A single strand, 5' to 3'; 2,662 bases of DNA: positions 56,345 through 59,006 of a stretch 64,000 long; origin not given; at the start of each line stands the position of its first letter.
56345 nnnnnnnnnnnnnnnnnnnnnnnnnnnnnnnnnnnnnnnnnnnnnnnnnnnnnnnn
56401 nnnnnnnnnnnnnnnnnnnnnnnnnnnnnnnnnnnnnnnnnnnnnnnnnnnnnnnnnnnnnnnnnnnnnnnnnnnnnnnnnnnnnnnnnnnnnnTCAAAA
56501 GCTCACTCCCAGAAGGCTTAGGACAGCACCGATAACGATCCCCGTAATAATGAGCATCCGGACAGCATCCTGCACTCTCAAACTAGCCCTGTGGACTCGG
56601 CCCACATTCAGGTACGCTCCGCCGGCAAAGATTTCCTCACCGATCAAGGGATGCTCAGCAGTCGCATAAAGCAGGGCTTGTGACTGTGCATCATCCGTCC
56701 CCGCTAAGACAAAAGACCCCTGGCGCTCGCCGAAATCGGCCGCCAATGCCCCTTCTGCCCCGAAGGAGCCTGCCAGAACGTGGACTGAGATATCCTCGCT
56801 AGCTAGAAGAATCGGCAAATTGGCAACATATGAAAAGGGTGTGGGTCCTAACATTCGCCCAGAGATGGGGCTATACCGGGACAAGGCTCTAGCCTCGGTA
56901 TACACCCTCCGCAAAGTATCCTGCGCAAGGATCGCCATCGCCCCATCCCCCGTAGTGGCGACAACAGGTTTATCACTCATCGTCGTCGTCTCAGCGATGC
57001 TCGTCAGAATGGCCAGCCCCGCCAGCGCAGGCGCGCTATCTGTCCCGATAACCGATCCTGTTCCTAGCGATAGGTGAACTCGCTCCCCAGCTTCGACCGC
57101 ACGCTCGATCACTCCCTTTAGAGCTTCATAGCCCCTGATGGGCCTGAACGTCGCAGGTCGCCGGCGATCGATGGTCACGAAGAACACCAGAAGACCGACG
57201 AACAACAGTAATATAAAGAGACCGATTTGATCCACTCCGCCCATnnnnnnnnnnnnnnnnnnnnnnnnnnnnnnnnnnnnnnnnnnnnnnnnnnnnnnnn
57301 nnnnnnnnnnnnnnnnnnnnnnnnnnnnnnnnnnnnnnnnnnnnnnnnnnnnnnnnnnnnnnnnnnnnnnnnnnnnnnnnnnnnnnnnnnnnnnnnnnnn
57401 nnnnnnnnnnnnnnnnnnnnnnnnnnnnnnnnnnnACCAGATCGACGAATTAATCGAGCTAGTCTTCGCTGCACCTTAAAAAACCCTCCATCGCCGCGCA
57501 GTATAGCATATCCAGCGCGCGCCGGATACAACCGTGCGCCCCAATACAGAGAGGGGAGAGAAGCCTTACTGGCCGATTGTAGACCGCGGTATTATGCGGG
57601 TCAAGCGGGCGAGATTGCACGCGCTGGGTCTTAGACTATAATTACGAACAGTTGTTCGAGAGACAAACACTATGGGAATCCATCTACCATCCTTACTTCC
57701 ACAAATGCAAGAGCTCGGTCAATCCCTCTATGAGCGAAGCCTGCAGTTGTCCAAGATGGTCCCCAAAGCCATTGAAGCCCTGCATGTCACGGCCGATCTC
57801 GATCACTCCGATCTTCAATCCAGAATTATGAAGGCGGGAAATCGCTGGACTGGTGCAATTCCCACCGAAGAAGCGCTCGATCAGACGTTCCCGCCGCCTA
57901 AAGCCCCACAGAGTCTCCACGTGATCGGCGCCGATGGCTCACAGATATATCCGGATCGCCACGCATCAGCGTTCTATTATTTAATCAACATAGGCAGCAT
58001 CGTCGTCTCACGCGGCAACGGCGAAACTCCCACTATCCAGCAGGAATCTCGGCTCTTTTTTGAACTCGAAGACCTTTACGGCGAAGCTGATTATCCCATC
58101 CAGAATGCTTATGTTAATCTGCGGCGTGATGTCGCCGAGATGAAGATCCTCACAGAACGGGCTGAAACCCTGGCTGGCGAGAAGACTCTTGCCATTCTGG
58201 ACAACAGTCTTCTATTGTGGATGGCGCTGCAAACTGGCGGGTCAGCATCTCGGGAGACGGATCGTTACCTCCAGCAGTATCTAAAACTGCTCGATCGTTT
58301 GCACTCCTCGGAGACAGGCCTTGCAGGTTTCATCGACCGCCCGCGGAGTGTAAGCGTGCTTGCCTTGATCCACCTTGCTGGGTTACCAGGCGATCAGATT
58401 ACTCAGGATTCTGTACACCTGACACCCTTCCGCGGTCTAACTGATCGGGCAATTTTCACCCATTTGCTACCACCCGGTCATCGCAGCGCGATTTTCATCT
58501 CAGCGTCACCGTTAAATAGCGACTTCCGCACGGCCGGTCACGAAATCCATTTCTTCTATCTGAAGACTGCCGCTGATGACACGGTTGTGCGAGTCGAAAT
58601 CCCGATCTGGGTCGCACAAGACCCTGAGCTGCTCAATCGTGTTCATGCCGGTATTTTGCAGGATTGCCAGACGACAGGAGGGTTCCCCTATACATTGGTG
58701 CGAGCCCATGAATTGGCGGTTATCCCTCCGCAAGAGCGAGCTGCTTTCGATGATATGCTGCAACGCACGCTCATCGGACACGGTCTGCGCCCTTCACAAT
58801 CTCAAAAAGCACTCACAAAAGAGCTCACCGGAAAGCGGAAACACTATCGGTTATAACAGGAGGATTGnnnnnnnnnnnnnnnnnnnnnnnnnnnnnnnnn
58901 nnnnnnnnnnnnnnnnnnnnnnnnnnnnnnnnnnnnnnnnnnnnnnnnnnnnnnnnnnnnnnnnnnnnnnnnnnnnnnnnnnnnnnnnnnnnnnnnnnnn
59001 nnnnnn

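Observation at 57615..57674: Perfect LexA (Cheo-type) box sits on the transcription start of the NurA-HerA operon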

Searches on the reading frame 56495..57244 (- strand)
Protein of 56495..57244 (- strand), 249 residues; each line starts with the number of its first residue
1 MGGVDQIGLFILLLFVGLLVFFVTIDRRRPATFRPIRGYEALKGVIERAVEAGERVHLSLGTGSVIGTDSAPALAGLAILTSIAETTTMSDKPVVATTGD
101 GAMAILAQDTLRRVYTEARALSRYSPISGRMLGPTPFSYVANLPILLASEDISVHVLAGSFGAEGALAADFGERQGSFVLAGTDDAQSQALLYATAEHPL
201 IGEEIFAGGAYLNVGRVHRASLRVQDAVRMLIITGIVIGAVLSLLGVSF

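Call 8: search_protein_families(library=pfam, proteins=[window:56495-57244:-], max_evalue=0.01)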
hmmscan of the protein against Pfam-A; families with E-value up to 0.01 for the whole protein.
window:56495-57244:- (249 aa): 1 family
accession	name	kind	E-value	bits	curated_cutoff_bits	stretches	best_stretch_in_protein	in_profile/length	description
PF20539.3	DUF6754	-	9.6e-31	107.3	27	1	8-247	12-250/257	Domain of unknown function (DUF6754)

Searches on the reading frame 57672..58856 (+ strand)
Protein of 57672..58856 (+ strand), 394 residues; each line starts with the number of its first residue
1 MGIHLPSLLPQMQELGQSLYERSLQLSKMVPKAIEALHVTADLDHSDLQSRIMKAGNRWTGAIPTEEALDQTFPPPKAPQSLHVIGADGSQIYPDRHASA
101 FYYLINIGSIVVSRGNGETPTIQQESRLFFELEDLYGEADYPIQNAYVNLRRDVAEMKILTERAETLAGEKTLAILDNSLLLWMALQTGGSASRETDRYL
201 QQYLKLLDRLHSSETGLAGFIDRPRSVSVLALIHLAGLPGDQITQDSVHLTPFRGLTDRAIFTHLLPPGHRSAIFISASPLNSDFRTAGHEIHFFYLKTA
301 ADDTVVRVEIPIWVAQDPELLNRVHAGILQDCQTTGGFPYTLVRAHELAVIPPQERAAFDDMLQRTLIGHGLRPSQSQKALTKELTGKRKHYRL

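Call 8: search_protein_families(library=pfam, proteins=[window:57672-58856:+], max_evalue=0.01)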
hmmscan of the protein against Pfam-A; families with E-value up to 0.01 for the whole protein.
window:57672-58856:+ (394 aa): 1 family
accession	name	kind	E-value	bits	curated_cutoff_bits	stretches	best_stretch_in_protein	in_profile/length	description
PF09376.16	NurA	-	1.8e-27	96.9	21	1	84-351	3-254/254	NurA domain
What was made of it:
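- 57672..58856 (+): nurA (394 aa). Pfam NurA PF09376, E 1.8e-27, 96.9 bits against a cutoff of 21 (call 8).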

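Call 9: find_homologous_proteins(query=window:57672-58856:+, max_evalue=1e-10)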
Query window:57672-58856:+ (394 aa): 714 proteins with E <= 1e-10 among 7278 candidates; the best 120 are listed.
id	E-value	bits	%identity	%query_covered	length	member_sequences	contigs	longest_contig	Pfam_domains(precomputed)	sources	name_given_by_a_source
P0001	4.2e-256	867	98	100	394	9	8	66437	PF09376.17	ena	-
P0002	1.9e-230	783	87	100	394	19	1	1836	PF09376.17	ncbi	-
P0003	1.7e-225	766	87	100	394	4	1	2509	PF09376.17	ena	-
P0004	3.8e-224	762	85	100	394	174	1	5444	PF09376.17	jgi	-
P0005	2.6e-221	753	85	100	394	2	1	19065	PF09376.17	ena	-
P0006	1.1e-220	750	85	100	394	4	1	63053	PF09376.17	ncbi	-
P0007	5.7e-220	748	84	100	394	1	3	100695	PF09376.17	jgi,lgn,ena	-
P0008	1.8e-218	743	84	100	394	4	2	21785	PF09376.17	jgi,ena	-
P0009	3.7e-214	729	84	97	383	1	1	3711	PF09376.17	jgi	jgi:hypothetical protein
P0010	2.0e-212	723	86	94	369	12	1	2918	PF09376.17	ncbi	ncbi:MAG: DNA double-strand break repair nuclease NurA [Anaerolineales bacterium]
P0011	4.2e-203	693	85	92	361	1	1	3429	PF09376.17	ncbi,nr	ncbi:MAG: DNA double-strand break repair nuclease NurA [Anaerolineales bacterium]|nr:DNA double-stra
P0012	2.8e-201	687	78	100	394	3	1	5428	PF09376.17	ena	-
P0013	7.7e-199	679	87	88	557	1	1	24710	PF09376.17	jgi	jgi:hypothetical protein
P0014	2.4e-128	447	53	100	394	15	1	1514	PF09376.17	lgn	-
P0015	3.9e-128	446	52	100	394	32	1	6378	PF09376.17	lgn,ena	-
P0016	2.1e-125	437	52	100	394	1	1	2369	PF09376.17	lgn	-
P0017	1.5e-124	434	52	100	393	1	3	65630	PF09376.17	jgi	jgi:hypothetical protein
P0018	5.2e-124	432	51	100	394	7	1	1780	PF09376.17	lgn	-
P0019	5.5e-124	432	53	100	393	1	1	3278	PF09376.17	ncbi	-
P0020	1.8e-122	427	51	100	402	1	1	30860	PF09376.17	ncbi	-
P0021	7.5e-122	425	51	100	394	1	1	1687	PF09376.17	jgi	jgi:hypothetical protein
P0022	8.4e-122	425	51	99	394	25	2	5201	PF09376.17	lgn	-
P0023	2.0e-121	424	51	100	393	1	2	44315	PF09376.17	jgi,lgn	jgi:hypothetical protein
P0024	2.2e-121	424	49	100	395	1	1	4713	PF09376.17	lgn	-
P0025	2.3e-121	424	50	100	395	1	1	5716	PF09376.17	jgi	jgi:hypothetical protein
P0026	3.0e-121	423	51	100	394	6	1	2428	PF09376.17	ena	-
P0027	4.8e-121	423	49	100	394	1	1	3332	PF09376.17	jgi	jgi:hypothetical protein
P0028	7.7e-121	422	52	100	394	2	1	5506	PF09376.17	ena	-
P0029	1.1e-120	421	48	100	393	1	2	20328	PF09376.17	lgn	-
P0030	2.0e-120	420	49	100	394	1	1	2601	PF09376.17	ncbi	-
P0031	4.6e-120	419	50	100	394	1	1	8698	PF09376.17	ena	-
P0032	8.2e-120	418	48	100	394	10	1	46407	PF09376.17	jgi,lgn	jgi:hypothetical protein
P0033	8.5e-120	418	49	100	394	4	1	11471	PF09376.17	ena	-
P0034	9.5e-120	418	51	100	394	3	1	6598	PF09376.17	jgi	jgi:hypothetical protein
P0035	1.3e-119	418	50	100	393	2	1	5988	PF09376.17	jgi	jgi:hypothetical protein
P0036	1.9e-119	417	50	100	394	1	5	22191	PF09376.17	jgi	jgi:hypothetical protein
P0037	2.5e-119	417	51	100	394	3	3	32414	PF09376.17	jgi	jgi:hypothetical protein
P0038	3.6e-119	416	50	100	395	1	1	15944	PF09376.17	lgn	-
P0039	3.7e-119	416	49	100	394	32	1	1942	PF09376.17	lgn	-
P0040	6.1e-119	416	50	100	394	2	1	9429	PF09376.17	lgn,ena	-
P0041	7.3e-119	415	49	100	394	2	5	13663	PF09376.17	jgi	jgi:hypothetical protein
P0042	1.2e-118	415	49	100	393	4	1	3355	PF09376.17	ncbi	-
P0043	1.6e-118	414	50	100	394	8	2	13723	PF09376.17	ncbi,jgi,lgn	jgi:hypothetical protein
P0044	1.7e-118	414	51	100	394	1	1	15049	PF09376.17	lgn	-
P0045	4.1e-118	413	49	100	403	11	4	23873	PF09376.17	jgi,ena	-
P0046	4.4e-118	413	50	100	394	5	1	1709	PF09376.17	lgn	-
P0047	8.7e-118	412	46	100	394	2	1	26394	PF09376.17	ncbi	-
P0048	1.5e-117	411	48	100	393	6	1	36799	PF09376.17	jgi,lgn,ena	-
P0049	1.5e-117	411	49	100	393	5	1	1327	PF09376.17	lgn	-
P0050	1.6e-117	411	51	99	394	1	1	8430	PF09376.17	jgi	jgi:hypothetical protein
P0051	2.6e-117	410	48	100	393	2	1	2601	PF09376.17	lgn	-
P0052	3.8e-117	410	49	100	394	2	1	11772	PF09376.17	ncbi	-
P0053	3.8e-117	410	49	100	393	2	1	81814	PF09376.17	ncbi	-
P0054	4.9e-117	409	50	100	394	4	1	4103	PF09376.17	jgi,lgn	jgi:hypothetical protein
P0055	5.0e-117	409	49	100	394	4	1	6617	PF09376.17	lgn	-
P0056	6.7e-117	409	49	100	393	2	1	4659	PF09376.17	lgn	-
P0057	7.0e-117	409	46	100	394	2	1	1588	PF09376.17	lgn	-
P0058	8.8e-117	409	49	100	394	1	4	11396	PF09376.17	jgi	jgi:hypothetical protein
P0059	3.6e-116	407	50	100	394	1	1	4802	PF09376.17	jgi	jgi:hypothetical protein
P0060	3.7e-116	406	49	99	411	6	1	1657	PF09376.17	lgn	-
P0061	7.7e-116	405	49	100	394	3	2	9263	PF09376.17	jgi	jgi:hypothetical protein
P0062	1.3e-115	405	48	100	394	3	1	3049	PF09376.17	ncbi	-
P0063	1.7e-115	404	50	100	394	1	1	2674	PF09376.17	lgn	-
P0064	2.1e-115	404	47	100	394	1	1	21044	PF09376.17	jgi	-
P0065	6.0e-115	403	49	100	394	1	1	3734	PF09376.17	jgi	jgi:hypothetical protein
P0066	6.8e-115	402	45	100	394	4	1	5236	PF09376.17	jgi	jgi:hypothetical protein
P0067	6.9e-115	402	49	100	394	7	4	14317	PF09376.17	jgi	jgi:hypothetical protein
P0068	7.1e-115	402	48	100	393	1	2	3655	PF09376.17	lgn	-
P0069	1.0e-114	402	48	100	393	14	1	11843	PF09376.17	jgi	-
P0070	1.3e-114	401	48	100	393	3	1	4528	PF09376.17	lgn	-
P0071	1.3e-114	401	49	100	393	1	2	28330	PF09376.17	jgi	jgi:hypothetical protein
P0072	1.6e-114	401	48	100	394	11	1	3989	PF09376.17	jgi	jgi:hypothetical protein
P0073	1.6e-114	401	49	100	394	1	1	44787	PF09376.17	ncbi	-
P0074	2.1e-114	401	47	100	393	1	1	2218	PF09376.17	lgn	-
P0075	2.2e-114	401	47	100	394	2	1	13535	PF09376.17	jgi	-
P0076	2.4e-114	401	49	98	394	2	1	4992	PF09376.17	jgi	jgi:hypothetical protein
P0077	2.5e-114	400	48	100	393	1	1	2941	PF09376.17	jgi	jgi:hypothetical protein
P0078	2.6e-114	400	49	100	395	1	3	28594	PF09376.17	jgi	jgi:hypothetical protein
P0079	2.6e-114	400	49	100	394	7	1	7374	PF09376.17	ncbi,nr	ncbi:MAG: DNA double-strand break repair nuclease NurA [Chloroflexi bacterium]|nr:DNA double-strand 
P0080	4.1e-114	400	48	100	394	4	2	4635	PF09376.17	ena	-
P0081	8.8e-114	399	49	100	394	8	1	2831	PF09376.17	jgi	jgi:hypothetical protein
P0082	1.2e-113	398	47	100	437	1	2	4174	PF09376.17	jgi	jgi:hypothetical protein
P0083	2.3e-113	397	48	100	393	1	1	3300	PF09376.17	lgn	-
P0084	2.7e-113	397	48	100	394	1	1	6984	PF09376.17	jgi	jgi:NurA domain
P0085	3.3e-113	397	48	100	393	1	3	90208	PF09376.17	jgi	jgi:hypothetical protein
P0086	4.9e-113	396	48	100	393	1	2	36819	PF09376.17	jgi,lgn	jgi:hypothetical protein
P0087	5.8e-113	396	48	100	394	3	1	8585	PF09376.17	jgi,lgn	jgi:hypothetical protein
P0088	6.1e-113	396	48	100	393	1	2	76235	PF09376.17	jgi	jgi:hypothetical protein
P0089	6.2e-113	396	45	100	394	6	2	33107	PF09376.17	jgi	jgi:hypothetical protein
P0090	8.8e-113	395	49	97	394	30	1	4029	PF09376.17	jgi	jgi:hypothetical protein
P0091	9.6e-113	395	48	100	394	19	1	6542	PF09376.17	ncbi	-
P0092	1.4e-112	395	48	100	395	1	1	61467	PF09376.17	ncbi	ncbi:MAG: DNA double-strand break repair nuclease NurA [Chloroflexota bacterium]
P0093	1.5e-112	395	45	100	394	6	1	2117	PF09376.17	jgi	jgi:hypothetical protein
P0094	1.6e-112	395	46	100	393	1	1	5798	PF09376.17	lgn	-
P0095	1.8e-112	394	44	100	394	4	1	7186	PF09376.17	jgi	jgi:hypothetical protein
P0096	2.7e-112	394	45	100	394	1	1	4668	PF09376.17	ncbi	-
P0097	4.6e-112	393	47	100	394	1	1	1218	PF09376.17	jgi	jgi:hypothetical protein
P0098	5.6e-112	393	48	100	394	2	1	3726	PF09376.17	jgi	jgi:hypothetical protein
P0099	7.5e-112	392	47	100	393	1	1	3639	PF09376.17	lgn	-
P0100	8.5e-112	392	47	100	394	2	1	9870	PF09376.17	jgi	jgi:hypothetical protein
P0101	8.7e-112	392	47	100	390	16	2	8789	PF09376.17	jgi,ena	-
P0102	1.1e-111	392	47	100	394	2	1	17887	PF09376.17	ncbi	-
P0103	1.1e-111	392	46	100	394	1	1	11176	PF09376.17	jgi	jgi:hypothetical protein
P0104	1.3e-111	392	48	100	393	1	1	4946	PF09376.17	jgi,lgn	jgi:hypothetical protein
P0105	2.7e-111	390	47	100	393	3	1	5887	PF09376.17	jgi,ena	-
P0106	6.2e-111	389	45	100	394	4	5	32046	PF09376.17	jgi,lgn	jgi:hypothetical protein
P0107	1.2e-110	388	46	100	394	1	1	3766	PF09376.17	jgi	jgi:hypothetical protein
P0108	1.4e-110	388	44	100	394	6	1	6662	PF09376.17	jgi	jgi:hypothetical protein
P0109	1.6e-110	388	46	100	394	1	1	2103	PF09376.17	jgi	jgi:hypothetical protein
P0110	7.7e-110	386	47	100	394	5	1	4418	PF09376.17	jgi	jgi:hypothetical protein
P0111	1.3e-109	385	47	100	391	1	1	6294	PF09376.17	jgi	jgi:hypothetical protein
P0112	1.5e-109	385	48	99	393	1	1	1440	PF09376.17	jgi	jgi:hypothetical protein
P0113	1.7e-109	385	47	100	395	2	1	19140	PF09376.17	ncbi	-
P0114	2.9e-109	384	46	100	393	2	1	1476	PF09376.17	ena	-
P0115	3.0e-109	384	47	99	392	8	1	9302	PF09376.17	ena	-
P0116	3.8e-109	383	47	100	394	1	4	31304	PF09376.17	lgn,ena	-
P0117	3.8e-109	383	46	100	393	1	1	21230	PF09376.17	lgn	-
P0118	4.4e-109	383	48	100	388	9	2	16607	PF09376.17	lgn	-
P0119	5.6e-109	383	48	100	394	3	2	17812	PF09376.17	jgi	jgi:hypothetical protein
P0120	5.7e-109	383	48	100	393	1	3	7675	PF09376.17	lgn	-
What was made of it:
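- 57672..58856 (+): Homologues are named 'DNA double-strand break repair nuclease NurA' in Anaerolineales MAGs (call 9).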

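Call 13: find_related_loci(query=A1, collection=genome_contigs, flank=6000)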
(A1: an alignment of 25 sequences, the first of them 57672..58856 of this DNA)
Query A1 (394 aa) in genome_contigs; peptide patterns used: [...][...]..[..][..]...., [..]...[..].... (x = any residue, [..] = any of these).
281 stretches matched a pattern; 75 encode a relative of the query (tblastn E <= 1e-3); 75 distinct loci.
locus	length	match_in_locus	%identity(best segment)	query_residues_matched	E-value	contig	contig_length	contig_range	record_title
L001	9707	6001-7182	87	1-394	0e+0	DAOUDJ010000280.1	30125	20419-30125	MAG TPA_asm: Anaerolineales bacterium isolate M42_98 k117_1127961, whole genome shotgun sequence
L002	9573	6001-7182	87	1-394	0e+0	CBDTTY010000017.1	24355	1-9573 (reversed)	MAG TPA_asm: uncultured Anaerolineales bacterium isolate SRR7614714_binner12_Refined_77 genome assembly, contig: ERZ2387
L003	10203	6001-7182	86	1-394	0e+0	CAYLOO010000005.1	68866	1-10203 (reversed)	MAG TPA_asm: uncultured Anaerolineaceae bacterium isolate binchicken_co116_297 genome assembly, contig: NODE_248_length_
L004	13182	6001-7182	86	1-394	0e+0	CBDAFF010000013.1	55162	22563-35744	MAG: uncultured Anaerolineales bacterium isolate MAG_101 genome assembly, contig: k141_375752, whole genome shotgun sequ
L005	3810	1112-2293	85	1-394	0e+0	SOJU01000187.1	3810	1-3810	MAG: Anaerolineales bacterium isolate E44_bin32 NODE_17123_length_3810_cov_19.353928, whole genome shotgun sequence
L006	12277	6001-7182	86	1-394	0e+0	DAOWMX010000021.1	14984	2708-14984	MAG TPA_asm: Anaerolineales bacterium isolate CSMAG_3013 CSMAG_3013_k141_367818_length_14984_cov_51.6976, whole genome s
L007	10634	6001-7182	85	1-394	0e+0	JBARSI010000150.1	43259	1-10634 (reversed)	MAG: Anaerolineales bacterium isolate MFD12959_ilm_asm_bin40 k127_230850, whole genome shotgun sequence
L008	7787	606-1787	86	1-394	0e+0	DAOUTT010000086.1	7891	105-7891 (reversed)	MAG TPA_asm: Anaerolineales bacterium isolate CSMAG_804 CSMAG_804_k141_667441_length_7891_cov_8.9547, whole genome shotg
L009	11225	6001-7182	86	1-394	0e+0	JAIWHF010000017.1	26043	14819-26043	MAG: Methanosarcinales archaeon isolate JL_US_07_21 NODE_128_length_26043_cov_0.430082, whole genome shotgun sequence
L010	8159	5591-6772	85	1-394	0e+0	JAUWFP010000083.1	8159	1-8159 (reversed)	MAG: Anaerolineales bacterium isolate CSMAG_2219 CSMAG_2219_k141_618891_length_8159_cov_8.8574, whole genome shotgun seq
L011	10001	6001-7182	87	1-394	0e+0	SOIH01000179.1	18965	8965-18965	MAG: Anaerolineales bacterium isolate E29_bin24 NODE_574_length_18965_cov_13.793866, whole genome shotgun sequence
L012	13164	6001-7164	52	1-388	1e-125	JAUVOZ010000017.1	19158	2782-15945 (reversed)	MAG: Anaerolineae bacterium isolate CSMAG_649 CSMAG_649_k141_128860_length_19158_cov_54.9825, whole genome shotgun seque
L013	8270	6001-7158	51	1-386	7e-123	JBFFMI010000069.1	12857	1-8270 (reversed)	MAG: Anaerolineales bacterium isolate Mix_mud18.2022.04.43 k141_864277_length_12857_cov_10.3584, whole genome shotgun se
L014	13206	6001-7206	51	1-394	3e-120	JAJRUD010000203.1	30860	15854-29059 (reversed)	MAG: Chloroflexota bacterium isolate Dive96_bin10.148 k141_4028595, whole genome shotgun sequence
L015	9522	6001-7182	46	1-394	3e-124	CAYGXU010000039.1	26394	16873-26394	MAG TPA_asm: uncultured Anaerolineaceae bacterium isolate ERP119294_co1_300 genome assembly, contig: NODE_2110_length_26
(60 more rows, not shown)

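Call 25: search_protein_families(library=ncbifam, proteins=[window:57672-58856:+], max_evalue=0.001)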
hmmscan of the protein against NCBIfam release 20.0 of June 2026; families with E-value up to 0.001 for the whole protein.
window:57672-58856:+ (394 aa): 0 families

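Call 43: search_protein_families(library=padloc, proteins=[window:57672-58856:+], max_evalue=0.01)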
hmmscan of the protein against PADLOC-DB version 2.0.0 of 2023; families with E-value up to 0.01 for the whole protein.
window:57672-58856:+ (394 aa): 0 families
